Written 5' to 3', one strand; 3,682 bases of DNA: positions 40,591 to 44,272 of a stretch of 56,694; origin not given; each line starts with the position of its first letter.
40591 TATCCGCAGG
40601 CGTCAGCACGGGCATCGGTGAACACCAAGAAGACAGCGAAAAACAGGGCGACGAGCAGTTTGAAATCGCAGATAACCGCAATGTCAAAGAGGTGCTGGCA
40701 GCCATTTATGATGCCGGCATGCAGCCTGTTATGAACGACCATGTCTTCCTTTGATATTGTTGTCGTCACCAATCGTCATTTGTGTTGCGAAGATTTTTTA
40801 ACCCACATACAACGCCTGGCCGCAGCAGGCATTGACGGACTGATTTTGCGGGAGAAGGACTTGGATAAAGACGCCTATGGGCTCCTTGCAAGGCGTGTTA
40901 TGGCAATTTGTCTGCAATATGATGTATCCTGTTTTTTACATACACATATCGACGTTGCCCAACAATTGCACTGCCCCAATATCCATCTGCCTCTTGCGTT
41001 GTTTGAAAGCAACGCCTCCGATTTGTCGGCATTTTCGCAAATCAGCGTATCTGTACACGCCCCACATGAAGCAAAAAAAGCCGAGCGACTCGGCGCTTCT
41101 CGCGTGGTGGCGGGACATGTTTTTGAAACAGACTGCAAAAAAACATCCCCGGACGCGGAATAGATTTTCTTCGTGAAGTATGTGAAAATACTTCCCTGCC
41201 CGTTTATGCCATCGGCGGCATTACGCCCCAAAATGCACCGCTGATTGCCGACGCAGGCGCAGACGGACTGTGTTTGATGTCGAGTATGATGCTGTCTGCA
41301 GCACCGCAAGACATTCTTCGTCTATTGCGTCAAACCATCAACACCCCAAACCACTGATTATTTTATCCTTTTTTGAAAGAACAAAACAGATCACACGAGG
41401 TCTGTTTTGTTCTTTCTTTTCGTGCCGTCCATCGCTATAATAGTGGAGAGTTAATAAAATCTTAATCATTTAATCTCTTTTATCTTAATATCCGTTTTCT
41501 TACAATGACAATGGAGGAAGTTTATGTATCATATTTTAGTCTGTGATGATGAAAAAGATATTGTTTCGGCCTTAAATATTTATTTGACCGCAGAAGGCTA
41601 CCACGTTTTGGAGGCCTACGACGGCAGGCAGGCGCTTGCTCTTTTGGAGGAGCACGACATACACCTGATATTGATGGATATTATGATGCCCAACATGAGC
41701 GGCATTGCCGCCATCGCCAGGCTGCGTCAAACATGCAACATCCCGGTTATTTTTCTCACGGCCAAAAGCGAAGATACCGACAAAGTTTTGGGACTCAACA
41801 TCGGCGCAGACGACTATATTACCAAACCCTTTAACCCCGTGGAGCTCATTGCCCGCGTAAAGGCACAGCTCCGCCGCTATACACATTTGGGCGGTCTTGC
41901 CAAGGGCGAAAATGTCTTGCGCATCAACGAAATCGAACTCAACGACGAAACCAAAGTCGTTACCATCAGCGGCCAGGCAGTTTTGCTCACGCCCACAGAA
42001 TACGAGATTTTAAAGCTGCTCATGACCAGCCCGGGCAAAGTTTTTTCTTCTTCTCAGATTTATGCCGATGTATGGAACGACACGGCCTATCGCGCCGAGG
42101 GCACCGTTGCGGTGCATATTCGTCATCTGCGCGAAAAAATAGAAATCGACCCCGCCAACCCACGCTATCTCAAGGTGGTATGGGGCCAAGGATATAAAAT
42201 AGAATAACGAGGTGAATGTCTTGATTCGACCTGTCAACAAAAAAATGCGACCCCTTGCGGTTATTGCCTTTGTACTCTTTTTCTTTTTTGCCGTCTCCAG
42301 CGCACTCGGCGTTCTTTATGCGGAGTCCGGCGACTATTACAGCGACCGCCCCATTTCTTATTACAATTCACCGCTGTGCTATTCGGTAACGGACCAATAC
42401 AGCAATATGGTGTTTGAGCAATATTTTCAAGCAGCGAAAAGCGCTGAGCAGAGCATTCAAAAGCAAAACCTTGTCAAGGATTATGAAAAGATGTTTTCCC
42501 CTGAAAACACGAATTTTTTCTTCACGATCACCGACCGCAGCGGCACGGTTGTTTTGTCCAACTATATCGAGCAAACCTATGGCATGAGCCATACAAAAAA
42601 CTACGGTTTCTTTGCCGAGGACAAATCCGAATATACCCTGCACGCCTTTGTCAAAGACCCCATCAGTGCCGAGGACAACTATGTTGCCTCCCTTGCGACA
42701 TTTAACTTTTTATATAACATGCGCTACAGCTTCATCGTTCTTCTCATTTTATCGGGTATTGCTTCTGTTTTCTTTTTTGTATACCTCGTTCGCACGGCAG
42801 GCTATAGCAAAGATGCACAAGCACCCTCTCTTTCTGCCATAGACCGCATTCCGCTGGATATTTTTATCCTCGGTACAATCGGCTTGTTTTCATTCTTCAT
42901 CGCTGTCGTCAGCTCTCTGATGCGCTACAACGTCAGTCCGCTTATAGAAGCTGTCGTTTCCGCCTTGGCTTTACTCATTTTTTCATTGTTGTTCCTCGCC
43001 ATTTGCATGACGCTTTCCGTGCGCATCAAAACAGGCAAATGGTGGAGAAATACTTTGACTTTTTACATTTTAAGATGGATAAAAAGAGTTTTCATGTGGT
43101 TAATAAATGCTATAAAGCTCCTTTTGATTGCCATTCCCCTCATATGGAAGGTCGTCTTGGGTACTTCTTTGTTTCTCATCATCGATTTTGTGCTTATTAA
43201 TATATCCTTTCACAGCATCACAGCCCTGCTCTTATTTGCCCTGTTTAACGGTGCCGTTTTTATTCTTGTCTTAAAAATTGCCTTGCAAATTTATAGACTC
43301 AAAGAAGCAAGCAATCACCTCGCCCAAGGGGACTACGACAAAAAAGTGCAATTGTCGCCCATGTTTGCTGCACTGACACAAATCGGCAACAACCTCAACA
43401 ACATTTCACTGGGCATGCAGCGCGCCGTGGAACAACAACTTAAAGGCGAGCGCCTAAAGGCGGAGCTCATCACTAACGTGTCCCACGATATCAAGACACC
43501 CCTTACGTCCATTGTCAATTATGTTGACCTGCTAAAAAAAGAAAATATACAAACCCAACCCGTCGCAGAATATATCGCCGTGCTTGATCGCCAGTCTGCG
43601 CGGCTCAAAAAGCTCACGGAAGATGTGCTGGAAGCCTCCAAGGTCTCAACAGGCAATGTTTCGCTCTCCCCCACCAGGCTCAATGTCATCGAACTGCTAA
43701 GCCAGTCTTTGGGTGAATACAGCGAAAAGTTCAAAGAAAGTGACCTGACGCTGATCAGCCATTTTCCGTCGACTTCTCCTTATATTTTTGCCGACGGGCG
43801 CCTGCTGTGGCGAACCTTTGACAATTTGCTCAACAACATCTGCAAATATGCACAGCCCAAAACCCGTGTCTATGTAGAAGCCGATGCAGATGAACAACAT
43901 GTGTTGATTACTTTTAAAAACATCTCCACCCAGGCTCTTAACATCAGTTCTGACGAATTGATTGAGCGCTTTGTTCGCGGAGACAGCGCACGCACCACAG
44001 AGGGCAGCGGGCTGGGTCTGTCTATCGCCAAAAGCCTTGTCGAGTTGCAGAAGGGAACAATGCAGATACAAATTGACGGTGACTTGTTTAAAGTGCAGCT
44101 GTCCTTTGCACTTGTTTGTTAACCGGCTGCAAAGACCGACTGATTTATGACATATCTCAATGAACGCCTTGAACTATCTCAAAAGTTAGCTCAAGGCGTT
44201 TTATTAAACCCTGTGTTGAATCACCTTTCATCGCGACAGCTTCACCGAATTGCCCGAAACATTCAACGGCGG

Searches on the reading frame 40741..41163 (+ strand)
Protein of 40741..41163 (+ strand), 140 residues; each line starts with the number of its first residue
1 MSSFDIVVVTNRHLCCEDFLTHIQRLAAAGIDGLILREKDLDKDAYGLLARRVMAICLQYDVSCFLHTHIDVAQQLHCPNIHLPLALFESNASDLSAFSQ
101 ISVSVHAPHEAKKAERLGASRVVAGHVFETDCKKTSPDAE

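Call 7: search_protein_families(library=pfam, proteins=[window:40741-41163:+])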
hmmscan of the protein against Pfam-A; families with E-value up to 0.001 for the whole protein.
window:40741-41163:+ (140 aa): 1 family
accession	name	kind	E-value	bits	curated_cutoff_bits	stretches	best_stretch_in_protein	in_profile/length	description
PF02581.23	TMP-TENI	-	5.5e-22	78.4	27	1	7-136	2-133/180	Thiamine monophosphate synthase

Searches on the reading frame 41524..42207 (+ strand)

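Call 7: search_protein_families(library=pfam, proteins=[window:41524-42207:+])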
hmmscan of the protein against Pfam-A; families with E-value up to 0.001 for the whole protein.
window:41524-42207:+ (227 aa): 2 families
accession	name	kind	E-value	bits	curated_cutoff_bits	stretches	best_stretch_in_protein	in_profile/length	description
PF00072.30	Response_reg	-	5e-32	110.8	30.2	1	4-113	1-111/111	Response regulator receiver domain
PF00486.34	Trans_reg_C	-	9.9e-25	86.9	26.2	1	150-225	1-76/77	Transcriptional regulatory protein, C terminal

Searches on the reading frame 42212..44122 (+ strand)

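Call 7: search_protein_families(library=pfam, proteins=[window:42212-44122:+])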
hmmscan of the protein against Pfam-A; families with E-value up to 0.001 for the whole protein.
window:42212-44122:+ (636 aa): 3 families
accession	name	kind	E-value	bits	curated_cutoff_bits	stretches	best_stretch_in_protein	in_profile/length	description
PF00512.31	HisKA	-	1.4e-14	54.3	26.9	1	416-480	2-65/66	His Kinase A (phospho-acceptor) domain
PF02518.31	HATPase_c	-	9.8e-12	45.7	26.4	1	528-619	2-93/111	Histidine kinase-, DNA gyrase B-, and HSP90-like ATPase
PF14501.12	HATPase_c_5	-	0.0001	22.6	22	1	536-631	10-100/102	GHKL domain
